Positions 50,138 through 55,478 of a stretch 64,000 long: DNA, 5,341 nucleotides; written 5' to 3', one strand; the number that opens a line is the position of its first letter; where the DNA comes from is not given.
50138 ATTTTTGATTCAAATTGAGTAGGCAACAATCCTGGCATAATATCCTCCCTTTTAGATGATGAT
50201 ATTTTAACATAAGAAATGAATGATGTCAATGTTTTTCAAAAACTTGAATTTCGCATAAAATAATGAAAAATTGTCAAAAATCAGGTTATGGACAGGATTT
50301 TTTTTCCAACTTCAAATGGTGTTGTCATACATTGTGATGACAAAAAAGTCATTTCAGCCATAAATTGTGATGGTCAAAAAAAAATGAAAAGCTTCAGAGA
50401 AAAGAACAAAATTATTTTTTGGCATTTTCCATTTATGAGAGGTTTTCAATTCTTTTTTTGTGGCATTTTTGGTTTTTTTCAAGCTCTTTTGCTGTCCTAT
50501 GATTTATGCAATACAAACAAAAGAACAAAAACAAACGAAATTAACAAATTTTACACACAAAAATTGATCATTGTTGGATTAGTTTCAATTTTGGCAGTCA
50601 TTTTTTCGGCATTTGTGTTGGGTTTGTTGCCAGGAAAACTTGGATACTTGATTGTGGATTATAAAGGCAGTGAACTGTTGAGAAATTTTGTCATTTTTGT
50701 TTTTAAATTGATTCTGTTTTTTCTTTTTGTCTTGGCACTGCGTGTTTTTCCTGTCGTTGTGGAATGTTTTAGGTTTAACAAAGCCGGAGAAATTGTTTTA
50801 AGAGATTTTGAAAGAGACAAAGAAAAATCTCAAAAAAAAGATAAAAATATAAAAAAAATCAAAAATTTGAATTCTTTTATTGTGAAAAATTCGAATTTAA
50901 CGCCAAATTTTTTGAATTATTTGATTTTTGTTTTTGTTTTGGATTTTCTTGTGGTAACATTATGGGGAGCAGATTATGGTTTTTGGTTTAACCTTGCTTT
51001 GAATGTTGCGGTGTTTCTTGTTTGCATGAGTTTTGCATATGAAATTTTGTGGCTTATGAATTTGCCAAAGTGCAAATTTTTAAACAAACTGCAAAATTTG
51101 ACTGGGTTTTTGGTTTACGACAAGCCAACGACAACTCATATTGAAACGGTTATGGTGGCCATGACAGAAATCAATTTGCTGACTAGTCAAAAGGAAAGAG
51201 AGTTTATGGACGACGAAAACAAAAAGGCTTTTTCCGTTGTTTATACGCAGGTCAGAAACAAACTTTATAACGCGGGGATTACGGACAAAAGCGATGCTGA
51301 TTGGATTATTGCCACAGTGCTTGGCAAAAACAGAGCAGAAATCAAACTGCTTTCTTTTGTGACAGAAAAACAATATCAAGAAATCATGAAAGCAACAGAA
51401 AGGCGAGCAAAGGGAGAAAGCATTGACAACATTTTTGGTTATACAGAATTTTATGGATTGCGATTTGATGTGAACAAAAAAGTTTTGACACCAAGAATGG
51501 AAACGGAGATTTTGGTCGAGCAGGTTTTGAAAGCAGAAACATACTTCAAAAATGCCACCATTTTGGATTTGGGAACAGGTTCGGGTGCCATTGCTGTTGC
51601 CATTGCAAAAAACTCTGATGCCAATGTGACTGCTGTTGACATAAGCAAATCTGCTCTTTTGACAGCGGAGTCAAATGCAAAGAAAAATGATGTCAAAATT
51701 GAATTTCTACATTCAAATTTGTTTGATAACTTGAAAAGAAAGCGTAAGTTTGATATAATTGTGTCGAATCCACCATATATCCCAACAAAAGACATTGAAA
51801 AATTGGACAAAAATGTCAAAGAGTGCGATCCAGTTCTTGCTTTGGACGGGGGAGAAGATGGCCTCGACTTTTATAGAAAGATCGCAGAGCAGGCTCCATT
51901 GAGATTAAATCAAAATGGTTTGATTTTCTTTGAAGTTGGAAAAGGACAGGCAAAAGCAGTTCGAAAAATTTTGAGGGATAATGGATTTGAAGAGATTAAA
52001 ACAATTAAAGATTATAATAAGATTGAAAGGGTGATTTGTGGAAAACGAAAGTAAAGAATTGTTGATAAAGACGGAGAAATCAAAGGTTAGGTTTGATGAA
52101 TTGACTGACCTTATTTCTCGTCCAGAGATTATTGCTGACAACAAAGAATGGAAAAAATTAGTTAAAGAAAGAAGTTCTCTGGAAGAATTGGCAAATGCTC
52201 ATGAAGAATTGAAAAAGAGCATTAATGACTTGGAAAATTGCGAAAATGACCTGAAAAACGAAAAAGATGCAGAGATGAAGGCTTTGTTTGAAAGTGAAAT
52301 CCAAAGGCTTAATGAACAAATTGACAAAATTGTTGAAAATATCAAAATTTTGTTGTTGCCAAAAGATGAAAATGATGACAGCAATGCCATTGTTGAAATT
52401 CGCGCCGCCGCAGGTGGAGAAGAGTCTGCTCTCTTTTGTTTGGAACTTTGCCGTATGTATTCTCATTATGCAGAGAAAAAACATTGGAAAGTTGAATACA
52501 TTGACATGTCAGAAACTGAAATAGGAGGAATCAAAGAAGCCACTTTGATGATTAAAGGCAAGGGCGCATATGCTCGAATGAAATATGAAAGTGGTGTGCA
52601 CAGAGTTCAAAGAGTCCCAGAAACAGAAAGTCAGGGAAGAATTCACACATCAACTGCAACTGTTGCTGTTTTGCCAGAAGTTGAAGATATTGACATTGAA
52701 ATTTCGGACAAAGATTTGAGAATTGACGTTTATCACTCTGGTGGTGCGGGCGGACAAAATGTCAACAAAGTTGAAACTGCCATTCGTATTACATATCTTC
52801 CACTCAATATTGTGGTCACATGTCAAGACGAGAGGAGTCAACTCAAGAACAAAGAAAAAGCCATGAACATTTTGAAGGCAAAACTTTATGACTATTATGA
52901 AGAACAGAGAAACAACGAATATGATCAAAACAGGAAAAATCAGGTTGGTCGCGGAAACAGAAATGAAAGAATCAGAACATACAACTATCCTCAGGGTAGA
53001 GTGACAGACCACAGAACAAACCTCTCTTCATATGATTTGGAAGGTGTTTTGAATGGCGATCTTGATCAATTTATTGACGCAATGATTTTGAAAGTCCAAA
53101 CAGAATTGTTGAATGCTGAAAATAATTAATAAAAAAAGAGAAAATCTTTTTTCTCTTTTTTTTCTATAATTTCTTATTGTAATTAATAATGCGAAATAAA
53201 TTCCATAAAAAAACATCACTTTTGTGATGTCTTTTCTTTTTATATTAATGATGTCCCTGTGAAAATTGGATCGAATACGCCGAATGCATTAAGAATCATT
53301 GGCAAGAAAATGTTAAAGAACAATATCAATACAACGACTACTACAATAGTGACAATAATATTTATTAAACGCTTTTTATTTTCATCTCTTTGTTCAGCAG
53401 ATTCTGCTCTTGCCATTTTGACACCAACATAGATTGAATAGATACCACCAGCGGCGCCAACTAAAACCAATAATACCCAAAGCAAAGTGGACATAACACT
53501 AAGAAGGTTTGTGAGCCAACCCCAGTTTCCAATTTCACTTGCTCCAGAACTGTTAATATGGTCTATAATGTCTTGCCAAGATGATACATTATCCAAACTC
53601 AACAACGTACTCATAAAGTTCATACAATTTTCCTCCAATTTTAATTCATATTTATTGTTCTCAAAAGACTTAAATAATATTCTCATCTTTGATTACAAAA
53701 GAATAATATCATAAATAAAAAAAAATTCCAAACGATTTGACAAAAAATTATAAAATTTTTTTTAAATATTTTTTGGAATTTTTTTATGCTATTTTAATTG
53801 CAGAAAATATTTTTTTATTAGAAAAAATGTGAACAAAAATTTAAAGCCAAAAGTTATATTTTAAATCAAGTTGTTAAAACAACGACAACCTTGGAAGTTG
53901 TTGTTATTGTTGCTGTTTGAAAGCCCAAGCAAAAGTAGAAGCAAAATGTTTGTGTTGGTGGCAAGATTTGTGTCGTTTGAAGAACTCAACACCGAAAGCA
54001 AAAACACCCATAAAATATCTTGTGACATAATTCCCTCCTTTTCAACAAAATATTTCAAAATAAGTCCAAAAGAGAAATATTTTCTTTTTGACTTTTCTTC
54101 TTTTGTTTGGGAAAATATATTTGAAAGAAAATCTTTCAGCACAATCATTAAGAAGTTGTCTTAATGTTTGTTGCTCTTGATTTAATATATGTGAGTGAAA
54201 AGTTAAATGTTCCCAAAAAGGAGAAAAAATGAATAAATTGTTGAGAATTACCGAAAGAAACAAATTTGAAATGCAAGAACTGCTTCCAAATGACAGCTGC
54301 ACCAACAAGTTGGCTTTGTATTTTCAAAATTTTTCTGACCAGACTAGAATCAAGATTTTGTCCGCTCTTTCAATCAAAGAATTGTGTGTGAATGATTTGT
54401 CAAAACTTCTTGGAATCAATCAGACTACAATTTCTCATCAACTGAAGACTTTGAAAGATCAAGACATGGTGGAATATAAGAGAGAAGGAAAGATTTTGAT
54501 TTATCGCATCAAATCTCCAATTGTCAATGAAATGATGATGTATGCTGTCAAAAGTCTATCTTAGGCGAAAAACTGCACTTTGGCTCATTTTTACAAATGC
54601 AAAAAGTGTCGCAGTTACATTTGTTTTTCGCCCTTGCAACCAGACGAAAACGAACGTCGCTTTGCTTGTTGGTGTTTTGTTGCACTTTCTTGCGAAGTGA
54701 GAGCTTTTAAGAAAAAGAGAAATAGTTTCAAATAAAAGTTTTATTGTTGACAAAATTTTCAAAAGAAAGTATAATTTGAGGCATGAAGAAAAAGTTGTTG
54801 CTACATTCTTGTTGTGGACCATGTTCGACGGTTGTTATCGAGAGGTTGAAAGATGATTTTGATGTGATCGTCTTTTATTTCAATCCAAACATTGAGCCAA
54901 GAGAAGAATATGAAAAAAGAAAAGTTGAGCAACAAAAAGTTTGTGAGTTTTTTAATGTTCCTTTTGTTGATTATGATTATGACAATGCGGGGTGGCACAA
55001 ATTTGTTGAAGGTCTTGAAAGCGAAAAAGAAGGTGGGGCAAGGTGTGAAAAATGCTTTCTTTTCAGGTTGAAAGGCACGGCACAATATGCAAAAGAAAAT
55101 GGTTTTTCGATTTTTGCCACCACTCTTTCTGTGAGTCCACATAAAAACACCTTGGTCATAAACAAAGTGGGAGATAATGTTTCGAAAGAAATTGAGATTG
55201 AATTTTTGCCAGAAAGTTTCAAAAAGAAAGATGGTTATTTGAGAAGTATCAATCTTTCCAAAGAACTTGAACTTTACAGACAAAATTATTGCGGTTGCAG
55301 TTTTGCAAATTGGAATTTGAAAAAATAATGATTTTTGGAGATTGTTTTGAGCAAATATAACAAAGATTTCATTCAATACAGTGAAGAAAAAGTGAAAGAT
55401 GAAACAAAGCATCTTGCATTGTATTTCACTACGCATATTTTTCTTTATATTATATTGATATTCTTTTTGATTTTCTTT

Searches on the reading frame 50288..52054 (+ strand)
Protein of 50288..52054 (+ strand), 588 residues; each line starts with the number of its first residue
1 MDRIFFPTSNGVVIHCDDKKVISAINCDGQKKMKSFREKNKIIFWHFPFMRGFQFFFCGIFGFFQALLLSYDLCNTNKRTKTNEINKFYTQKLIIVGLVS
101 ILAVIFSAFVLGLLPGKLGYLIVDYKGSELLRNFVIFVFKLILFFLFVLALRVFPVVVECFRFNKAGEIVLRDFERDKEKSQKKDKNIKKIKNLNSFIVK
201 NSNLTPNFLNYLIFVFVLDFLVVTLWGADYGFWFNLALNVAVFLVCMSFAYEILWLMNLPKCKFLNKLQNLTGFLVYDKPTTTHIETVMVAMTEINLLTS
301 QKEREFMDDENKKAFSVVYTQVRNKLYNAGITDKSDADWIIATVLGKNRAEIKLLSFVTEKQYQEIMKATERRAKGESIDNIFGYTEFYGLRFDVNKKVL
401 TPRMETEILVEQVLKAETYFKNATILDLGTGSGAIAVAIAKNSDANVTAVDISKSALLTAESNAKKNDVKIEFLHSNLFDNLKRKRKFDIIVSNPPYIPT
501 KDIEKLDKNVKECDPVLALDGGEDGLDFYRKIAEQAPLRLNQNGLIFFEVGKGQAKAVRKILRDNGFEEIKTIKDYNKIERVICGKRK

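Call 84: search_protein_families(library=pfam, proteins=[window:50288-52054:+], max_evalue=0.001)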
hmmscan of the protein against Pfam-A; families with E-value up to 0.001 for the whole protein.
window:50288-52054:+ (588 aa): 18 families
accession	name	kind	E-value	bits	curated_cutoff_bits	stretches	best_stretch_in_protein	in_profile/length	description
PF05175.20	MTS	-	5.3e-19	68.9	23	1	406-502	20-113/170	Methyltransferase small domain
PF13649.12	Methyltransf_25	-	9.3e-14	52.3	27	1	425-510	1-89/97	Methyltransferase domain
PF13847.12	Methyltransf_31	-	2e-13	50.7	27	1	421-497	3-84/145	Methyltransferase domain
PF06325.19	PrmA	-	2.5e-13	50.7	22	1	421-494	161-233/296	Ribosomal protein L11 methyltransferase (PrmA)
PF08241.18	Methyltransf_11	-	9.5e-09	36.2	21.2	1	426-495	1-68/95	Methyltransferase domain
PF07136.16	DUF1385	-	9.8e-09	35.3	22.1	1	48-294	2-223/227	Protein of unknown function (DUF1385)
PF08242.18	Methyltransf_12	-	8.1e-08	33.3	30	1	426-494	1-72/98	Methyltransferase domain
PF03602.21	Cons_hypoth95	-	2.1e-07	31.2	24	1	418-508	38-134/182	Conserved hypothetical protein 95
PF07669.17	Eco57I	-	1.8e-06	28.6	25.3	1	461-509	53-101/171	Eco57I restriction-modification methylase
PF17827.6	PrmC_N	-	9.5e-06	26.5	23.4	1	320-384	4-71/71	PrmC N-terminal domain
PF01170.24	UPF0020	-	2e-05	24.8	22.3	1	440-497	72-131/197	RMKL-like, methyltransferase domain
PF01209.24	Ubie_methyltran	-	5e-05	23.2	20.1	1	412-491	38-120/233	ubiE/COQ5 methyltransferase family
PF13489.12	Methyltransf_23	-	0.00014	22.1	27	1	419-494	20-88/164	Methyltransferase domain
PF12847.13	Methyltransf_18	-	0.00017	22.1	27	1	420-492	13-87/151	Methyltransferase domain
PF02475.24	TRM5-TYW2_MTfase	-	0.00018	21.9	28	1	416-512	31-129/164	TRM5/TYW2 methyltransferase domain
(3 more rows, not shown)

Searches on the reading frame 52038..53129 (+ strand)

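Call 84: search_protein_families(library=pfam, proteins=[window:52038-53129:+], max_evalue=0.001)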
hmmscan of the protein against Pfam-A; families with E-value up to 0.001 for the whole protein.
window:52038-53129:+ (363 aa): 2 families
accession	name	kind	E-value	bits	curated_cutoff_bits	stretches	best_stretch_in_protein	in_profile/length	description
PF03462.23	PCRF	-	9.4e-73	244.6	24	1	17-209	3-194/194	PCRF domain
PF00472.26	RF-1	-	9.1e-42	142.1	35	1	216-326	1-116/116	RF-1 domain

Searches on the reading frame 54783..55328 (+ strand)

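Call 85: search_protein_families(library=pfam, proteins=[window:54783-55328:+], max_evalue=0.001)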
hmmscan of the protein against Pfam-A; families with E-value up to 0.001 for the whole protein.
window:54783-55328:+ (181 aa): 1 family
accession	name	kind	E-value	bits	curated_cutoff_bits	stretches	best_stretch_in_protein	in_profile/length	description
PF02677.20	QueH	-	1e-66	224.8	23.5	1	5-176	1-173/175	Epoxyqueuosine reductase QueH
